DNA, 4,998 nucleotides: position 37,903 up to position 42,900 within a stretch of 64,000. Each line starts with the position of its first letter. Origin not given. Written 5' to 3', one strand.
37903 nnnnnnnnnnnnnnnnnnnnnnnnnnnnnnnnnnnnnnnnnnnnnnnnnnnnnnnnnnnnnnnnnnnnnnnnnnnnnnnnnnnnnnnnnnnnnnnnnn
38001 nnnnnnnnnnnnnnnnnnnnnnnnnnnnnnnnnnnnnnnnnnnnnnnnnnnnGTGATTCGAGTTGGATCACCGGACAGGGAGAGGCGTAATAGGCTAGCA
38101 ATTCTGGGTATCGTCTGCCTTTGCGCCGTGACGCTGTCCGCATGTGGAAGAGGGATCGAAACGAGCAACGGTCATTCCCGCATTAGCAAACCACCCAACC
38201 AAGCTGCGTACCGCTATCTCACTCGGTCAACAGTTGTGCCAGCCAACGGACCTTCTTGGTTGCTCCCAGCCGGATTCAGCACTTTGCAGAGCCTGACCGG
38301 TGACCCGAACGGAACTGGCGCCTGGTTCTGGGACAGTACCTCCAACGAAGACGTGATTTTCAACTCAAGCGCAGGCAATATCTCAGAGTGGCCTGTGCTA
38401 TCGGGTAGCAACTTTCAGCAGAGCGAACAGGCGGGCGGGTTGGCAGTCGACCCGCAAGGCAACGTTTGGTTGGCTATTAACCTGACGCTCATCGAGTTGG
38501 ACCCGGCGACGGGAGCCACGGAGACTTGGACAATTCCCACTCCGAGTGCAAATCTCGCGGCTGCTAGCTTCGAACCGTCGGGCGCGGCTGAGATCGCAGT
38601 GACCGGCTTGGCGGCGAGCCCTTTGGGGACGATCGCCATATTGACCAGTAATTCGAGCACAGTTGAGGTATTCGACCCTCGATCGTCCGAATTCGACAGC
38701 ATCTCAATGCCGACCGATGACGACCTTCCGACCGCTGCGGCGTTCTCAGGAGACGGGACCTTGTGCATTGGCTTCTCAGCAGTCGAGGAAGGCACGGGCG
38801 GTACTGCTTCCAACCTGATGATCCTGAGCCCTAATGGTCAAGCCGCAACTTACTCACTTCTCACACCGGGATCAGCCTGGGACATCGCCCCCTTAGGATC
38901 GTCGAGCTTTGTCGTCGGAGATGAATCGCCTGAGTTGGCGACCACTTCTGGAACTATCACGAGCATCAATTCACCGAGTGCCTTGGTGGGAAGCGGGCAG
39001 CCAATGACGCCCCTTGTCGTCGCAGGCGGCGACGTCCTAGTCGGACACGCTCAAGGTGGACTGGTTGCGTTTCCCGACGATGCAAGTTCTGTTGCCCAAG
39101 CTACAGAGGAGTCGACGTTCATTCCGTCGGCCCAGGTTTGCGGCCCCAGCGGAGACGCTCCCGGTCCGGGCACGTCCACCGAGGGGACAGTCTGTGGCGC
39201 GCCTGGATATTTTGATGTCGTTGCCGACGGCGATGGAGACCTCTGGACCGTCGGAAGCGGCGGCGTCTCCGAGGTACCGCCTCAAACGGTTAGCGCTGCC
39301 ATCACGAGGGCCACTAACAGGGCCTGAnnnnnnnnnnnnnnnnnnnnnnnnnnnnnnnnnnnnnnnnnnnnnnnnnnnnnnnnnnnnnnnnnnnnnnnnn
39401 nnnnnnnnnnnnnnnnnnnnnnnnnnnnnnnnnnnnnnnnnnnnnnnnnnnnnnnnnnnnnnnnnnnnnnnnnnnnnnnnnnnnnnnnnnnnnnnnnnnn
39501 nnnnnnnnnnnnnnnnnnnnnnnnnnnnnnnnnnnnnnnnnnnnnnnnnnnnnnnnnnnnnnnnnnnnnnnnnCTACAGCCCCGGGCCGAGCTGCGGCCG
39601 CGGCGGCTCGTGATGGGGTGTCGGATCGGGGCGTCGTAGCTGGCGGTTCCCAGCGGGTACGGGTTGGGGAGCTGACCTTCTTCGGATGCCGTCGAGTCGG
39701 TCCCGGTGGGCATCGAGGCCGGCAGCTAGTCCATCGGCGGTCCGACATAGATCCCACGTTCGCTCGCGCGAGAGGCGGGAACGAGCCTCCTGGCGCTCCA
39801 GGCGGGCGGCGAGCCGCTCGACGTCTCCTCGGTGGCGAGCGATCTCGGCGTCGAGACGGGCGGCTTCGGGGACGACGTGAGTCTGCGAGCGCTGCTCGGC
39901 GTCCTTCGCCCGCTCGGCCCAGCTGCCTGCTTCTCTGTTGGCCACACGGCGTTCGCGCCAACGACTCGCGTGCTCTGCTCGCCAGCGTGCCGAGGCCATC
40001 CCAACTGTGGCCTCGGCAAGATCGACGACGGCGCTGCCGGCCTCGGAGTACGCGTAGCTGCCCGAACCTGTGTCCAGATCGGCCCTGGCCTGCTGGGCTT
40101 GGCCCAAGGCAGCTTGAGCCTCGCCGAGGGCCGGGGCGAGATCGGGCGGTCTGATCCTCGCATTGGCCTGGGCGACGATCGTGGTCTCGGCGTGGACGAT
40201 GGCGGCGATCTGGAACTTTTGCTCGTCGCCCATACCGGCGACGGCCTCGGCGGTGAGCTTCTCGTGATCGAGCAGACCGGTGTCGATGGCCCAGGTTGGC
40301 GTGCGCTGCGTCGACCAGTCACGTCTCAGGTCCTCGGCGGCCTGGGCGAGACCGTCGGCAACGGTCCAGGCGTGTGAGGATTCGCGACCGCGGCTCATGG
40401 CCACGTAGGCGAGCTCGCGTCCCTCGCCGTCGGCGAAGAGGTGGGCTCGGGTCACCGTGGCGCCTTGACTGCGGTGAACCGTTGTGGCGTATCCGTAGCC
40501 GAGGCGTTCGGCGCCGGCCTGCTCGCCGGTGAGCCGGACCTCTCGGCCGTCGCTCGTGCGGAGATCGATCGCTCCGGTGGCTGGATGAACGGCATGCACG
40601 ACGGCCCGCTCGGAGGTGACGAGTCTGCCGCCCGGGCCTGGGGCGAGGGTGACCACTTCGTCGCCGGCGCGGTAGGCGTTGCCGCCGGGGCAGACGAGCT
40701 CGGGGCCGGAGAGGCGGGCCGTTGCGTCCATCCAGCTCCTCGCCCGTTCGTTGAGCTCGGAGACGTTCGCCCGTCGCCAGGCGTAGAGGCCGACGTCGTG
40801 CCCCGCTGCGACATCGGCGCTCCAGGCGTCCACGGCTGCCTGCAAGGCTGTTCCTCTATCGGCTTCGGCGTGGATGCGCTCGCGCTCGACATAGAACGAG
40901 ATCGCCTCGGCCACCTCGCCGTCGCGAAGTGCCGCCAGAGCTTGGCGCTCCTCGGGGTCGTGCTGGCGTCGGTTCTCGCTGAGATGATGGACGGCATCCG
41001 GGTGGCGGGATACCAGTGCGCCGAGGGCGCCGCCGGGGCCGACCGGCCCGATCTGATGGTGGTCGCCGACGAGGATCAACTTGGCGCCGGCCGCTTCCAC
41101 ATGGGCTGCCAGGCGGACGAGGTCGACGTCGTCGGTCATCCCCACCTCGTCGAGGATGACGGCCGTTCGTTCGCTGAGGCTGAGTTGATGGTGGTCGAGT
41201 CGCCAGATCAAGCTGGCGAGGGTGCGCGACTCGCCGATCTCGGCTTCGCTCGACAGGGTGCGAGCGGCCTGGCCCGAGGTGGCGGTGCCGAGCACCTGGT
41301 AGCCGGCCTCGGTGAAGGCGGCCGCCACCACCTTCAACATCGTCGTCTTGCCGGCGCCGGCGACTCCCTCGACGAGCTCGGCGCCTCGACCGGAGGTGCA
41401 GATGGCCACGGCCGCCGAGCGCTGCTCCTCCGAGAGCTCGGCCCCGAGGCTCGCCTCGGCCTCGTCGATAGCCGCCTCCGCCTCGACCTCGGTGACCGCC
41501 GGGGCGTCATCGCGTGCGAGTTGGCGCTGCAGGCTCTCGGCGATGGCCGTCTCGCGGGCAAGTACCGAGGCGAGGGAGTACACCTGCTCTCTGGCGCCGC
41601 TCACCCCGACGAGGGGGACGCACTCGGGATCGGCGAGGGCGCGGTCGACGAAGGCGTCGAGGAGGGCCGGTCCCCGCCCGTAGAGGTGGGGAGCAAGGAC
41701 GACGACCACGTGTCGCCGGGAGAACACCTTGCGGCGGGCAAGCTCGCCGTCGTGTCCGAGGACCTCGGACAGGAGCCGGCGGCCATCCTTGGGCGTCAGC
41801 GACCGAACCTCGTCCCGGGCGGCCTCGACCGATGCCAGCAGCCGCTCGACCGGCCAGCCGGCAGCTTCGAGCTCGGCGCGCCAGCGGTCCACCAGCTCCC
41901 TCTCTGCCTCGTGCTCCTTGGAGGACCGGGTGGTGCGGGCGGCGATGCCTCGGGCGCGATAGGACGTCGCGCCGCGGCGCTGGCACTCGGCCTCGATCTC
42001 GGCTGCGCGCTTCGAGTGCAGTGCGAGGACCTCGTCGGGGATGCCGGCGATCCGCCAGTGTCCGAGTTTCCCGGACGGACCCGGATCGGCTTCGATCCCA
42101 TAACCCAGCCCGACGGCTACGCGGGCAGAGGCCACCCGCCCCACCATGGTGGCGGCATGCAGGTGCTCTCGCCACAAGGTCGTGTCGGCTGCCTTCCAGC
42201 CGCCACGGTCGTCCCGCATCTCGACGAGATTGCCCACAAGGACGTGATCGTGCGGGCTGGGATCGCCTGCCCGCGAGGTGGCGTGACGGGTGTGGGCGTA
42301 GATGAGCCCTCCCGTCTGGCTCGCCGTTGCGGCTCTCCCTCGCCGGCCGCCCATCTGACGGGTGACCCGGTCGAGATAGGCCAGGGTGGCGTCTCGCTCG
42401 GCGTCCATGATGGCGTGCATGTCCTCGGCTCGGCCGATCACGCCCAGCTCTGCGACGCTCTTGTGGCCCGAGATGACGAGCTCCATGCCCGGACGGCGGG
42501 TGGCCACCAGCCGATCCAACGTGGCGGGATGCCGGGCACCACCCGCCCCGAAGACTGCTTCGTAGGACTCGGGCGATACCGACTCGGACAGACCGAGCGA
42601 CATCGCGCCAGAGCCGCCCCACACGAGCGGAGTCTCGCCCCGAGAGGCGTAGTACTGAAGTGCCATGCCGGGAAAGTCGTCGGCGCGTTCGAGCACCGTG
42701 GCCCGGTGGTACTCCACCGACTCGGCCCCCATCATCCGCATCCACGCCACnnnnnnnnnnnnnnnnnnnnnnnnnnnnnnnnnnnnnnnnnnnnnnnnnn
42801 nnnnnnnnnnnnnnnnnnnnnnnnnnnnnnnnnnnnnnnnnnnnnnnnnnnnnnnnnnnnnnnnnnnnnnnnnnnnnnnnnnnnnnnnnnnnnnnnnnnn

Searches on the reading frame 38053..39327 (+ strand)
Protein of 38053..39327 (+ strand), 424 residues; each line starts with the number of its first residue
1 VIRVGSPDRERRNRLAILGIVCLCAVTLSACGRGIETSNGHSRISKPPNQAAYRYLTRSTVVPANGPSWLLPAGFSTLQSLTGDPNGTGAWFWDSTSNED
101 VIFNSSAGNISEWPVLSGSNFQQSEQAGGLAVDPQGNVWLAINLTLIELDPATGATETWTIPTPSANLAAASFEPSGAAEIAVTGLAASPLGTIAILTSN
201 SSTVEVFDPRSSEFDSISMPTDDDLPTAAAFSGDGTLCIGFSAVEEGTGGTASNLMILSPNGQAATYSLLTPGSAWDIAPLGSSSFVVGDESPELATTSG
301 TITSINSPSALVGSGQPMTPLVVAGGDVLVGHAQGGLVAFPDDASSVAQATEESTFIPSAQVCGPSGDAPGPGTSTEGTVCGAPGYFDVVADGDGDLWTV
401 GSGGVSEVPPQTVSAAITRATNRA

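Call 10: search_protein_families(library=pfam, proteins=[window:38053-39327:+], max_evalue=0.01)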
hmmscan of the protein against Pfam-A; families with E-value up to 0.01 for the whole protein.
window:38053-39327:+ (424 aa): 1 family
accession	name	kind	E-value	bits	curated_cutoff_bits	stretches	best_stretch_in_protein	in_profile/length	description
PF08450.18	SGL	-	5.5e-06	26.6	26.3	0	84-164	142-225/246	SMP-30/Gluconolactonase/LRE-like region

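Call 54: search_protein_families(library=ncbifam, proteins=[window:38053-39327:+], max_evalue=0.001)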
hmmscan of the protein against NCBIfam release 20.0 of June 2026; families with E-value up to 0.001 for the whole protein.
window:38053-39327:+ (424 aa): 0 families

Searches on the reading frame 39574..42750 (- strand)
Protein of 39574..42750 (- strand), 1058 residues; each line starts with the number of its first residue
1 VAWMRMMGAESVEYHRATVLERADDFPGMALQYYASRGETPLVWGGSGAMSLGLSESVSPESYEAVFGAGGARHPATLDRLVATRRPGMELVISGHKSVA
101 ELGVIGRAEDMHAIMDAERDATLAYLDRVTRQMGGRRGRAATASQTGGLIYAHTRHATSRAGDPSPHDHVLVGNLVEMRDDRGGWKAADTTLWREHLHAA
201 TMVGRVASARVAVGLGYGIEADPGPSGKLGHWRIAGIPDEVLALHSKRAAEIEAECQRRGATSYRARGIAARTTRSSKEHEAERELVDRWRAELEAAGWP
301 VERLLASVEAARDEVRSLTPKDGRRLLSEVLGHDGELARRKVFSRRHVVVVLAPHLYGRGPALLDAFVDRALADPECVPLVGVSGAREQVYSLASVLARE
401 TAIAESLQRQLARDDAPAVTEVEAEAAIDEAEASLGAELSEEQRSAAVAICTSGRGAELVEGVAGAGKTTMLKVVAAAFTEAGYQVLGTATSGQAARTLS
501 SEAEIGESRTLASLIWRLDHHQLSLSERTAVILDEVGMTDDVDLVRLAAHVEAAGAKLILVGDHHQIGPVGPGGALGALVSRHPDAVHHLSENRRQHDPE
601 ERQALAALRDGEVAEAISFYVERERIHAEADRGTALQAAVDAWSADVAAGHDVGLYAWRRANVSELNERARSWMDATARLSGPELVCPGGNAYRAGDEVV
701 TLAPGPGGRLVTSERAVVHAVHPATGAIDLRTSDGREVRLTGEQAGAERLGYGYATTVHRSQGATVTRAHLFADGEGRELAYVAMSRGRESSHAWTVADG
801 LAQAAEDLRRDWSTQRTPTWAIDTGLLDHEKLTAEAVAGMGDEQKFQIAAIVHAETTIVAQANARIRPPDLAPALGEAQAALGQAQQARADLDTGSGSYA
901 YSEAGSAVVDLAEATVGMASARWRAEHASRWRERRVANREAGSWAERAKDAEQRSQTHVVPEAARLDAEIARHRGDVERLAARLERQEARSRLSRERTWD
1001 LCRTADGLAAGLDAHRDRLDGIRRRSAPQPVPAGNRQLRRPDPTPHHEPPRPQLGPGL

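Call 10: search_protein_families(library=pfam, proteins=[window:39574-42741:-], max_evalue=0.01)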
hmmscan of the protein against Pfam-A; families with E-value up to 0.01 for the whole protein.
window:39574-42741:- (1055 aa): 8 families
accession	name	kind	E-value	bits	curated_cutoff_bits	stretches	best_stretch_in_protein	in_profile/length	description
PF13604.12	AAA_30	-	6e-52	176.6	27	1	435-626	1-189/191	AAA domain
PF08751.17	TrwC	-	7.3e-48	164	25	1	9-293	5-285/286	TrwC relaxase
PF13245.12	AAA_19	-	2.1e-13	51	25.1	1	451-569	10-134/134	AAA domain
PF01443.25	Viral_helicase1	-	4.6e-10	40.1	21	1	456-567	2-100/228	Viral superfamily 1 RNA helicase core domain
PF05970.20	PIF1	-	1.1e-07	32.1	25.9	1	436-571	2-159/223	PIF1-like helicase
PF25199.1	nSTAND_NTPase5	-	0.0025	18.1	34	1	449-484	38-74/145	Novel STAND NTPase 5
PF02223.23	Thymidylate_kin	-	0.0031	17.7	27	1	457-486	1-30/185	Thymidylate kinase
PF13538.12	UvrD_C_2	-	0.0055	17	27.4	0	749-788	1-48/52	UvrD-like helicase C-terminal domain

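Call 15: find_related_loci(query=window:39574-42741:-, collection=genome_contigs, flank=6000)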
Query window:39574-42741:- (1055 aa) in genome_contigs; peptide patterns used: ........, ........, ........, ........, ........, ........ (x = any residue, [..] = any of these).
182 stretches matched a pattern; 75 encode a relative of the query (tblastn E <= 1e-3); 72 distinct loci.
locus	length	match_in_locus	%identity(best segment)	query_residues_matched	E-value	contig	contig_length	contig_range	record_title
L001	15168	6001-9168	74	1-1055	0e+0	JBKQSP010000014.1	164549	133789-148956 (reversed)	MAG: Acidimicrobiales bacterium isolate MHr1A1B1C__bin_13 MHr1A1B1C_000000034625, whole genome shotgun sequence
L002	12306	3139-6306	73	1-1055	0e+0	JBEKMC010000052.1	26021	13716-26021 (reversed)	MAG: Acidimicrobiales bacterium isolate SPRUCE 385 SPRUCE_385_52, whole genome shotgun sequence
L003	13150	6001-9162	65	1-1055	0e+0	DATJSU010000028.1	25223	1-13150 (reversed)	MAG TPA_asm: Acidimicrobiales bacterium isolate SMAG_U15001 k141_3349024, whole genome shotgun sequence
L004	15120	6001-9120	63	1-1046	0e+0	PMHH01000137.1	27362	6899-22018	MAG: Acidimicrobiaceae bacterium isolate palsa_693 73.20120600_P3S.7_contig_368, whole genome shotgun sequence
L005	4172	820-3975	63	1-1055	0e+0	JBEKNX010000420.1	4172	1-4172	MAG: Acidimicrobiales bacterium isolate SPRUCE 427 SPRUCE_427_420, whole genome shotgun sequence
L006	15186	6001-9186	57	1-1045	0e+0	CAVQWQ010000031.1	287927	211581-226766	MAG: uncultured Actinomycetes bacterium isolate MFD01872.bin.2.262 genome assembly, contig: contig_64922, whole genome s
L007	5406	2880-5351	65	1-821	0e+0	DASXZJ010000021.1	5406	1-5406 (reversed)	MAG TPA_asm: Acidimicrobiales bacterium isolate SMAG_U4848 k141_798154, whole genome shotgun sequence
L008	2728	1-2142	75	339-1053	0e+0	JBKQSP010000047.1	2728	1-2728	MAG: Acidimicrobiales bacterium isolate MHr1A1B1C__bin_13 MHr1A1B1C_000000138285, whole genome shotgun sequence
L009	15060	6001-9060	71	1-1018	0e+0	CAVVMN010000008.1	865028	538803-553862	MAG: uncultured Acidimicrobiaceae bacterium isolate MFD03399.bin.2.46 genome assembly, contig: contig_23598, whole genom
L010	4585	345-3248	54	1-968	0e+0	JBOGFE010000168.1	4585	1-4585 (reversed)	MAG: Acidimicrobiia bacterium isolate SC-S_metawrap_bin.95 k127_3256862, whole genome shotgun sequence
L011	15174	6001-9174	68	1-1055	0e+0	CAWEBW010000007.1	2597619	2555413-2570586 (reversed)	MAG: uncultured Acidimicrobiaceae bacterium isolate MFD01248.bin.2.29 genome assembly, contig: contig_2769, whole genome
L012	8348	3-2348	63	266-1046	0e+0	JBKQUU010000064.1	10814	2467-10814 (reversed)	MAG: Acidimicrobiales bacterium isolate SEr2D2E2F__bin_181 SEr2D2E2F_000000069814, whole genome shotgun sequence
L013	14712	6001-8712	56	1-911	0e+0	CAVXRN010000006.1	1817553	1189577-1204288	MAG: uncultured Acidimicrobiales bacterium isolate MFD01716.bin.2.26 genome assembly, contig: contig_9901, whole genome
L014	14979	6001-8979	51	1-990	0e+0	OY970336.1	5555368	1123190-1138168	MAG: uncultured Acidimicrobiaceae bacterium isolate MFD05502.bin.2.18 genome assembly, chromosome: 1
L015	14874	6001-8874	52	1-963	0e+0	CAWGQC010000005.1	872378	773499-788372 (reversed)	MAG: uncultured Acidimicrobiales bacterium isolate MFD04540.bin.1.129 genome assembly, contig: contig_2860, whole genome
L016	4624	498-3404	51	1-969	0e+0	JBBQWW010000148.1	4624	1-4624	MAG: Acidimicrobiales bacterium isolate Co_metawrap_2080 Cmw_2080_k141_19541640_length_4624_cov_13.9478, whole genome sh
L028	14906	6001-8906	50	1-969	0e+0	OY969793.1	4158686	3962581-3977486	MAG: uncultured Acidimicrobiales bacterium isolate MFD09671.bin.c.2 genome assembly, chromosome: 1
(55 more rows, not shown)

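Call 46: search_protein_families(library=pfam, proteins=[L004:9548-11974:+, L014:3602-5209:-, L028:13822-14904:-, L001:11063-11602:+, L028:5576-5935:+, L013:3565-4038:-, L028:11314-11994:-, L016:3977-4411:+, L011:4498-4866:+, L028:12814-13968:+], max_evalue=0.001)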
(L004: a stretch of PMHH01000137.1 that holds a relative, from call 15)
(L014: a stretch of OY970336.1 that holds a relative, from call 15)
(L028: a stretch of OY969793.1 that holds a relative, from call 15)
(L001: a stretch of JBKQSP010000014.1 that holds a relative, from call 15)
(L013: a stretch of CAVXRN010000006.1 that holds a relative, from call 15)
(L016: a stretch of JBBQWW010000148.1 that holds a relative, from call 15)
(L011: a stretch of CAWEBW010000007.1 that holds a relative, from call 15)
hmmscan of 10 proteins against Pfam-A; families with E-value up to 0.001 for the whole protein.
L004:9548-11974:+ (809 aa): 2 families
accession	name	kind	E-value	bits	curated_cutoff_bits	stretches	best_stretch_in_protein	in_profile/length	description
PF10282.15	Lactonase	-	4e-11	43.1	21.7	1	242-440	30-221/344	Lactonase, 7-bladed beta-propeller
PF01436.27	NHL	-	1.8e-05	24.9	20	0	148-172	4-27/28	NHL repeat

L014:3602-5209:- (536 aa): 0 families

L028:13822-14904:- (361 aa): 1 family
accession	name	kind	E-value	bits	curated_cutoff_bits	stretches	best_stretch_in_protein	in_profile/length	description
PF00266.25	Aminotran_5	-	3.8e-60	204.3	21.5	1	4-312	84-371/371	Aminotransferase class-V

L001:11063-11602:+ (180 aa): 3 families
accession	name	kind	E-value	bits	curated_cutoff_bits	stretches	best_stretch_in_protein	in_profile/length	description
PF08281.18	Sigma70_r4_2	-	2.6e-13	49.8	25.7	1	110-162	2-54/54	Sigma-70, region 4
PF04542.20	Sigma70_r2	-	1.3e-10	41.4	24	1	26-87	6-69/71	Sigma-70 region 2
PF04545.22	Sigma70_r4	-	3.8e-06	26.8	24.1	1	115-162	1-48/50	Sigma-70, region 4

L028:5576-5935:+ (120 aa): 0 families

L013:3565-4038:- (158 aa): 0 families

L028:11314-11994:- (227 aa): 0 families

L016:3977-4411:+ (145 aa): 1 family
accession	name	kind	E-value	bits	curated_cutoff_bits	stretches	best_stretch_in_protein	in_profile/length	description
PF01850.27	PIN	-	6.6e-10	40.1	23.6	1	31-129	19-118/120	PIN domain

L011:4498-4866:+ (123 aa): 0 families

L028:12814-13968:+ (385 aa): 0 families

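Call 54: search_protein_families(library=ncbifam, proteins=[window:39574-42750:-], max_evalue=0.001)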
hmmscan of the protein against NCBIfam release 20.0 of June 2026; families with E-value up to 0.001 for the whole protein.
window:39574-42750:- (1058 aa): 10 families
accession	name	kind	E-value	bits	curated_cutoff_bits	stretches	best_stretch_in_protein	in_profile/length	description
TIGR02768.1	TraA_Ti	equivalog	8.2e-67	226.1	590.45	1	339-813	262-731/751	Ti-type conjugative transfer relaxase TraA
NF010464.0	PRK13889.1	subfamily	2.4e-56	191.2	1015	1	363-953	274-836/992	conjugal transfer relaxase TraA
NF010402.0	PRK13826.1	subfamily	4.9e-51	173.7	1317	1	341-792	286-733/1102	Dtr system oriT relaxase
NF041492.1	MobF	equivalog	1.5e-41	143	100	1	5-298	6-299/299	MobF family relaxase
TIGR02760.1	TraI_TIGR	equivalog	5.6e-40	136.8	929.85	2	41-317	33-317/1960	conjugative transfer relaxase/helicase TraI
NF010263.0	PRK13709.1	equivalog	5.8e-33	113.4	2212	2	38-321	27-307/1752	conjugative transfer relaxase/helicase TraI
TIGR01448.2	helicase_RecD2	equivalog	1.9e-31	109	500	1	388-765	267-652/713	SF1B family DNA helicase RecD2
TIGR02686.1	relax_trwC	domain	9.9e-30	104.1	145.5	1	32-298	10-283/286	conjugative relaxase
TIGR01447.1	recD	equivalog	2.3e-09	36.4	310.15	1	394-586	111-320/597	exodeoxyribonuclease V subunit alpha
TIGR00041.1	DTMP_kinase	equivalog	0.00092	19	83.25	0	460-490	9-39/196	dTMP kinase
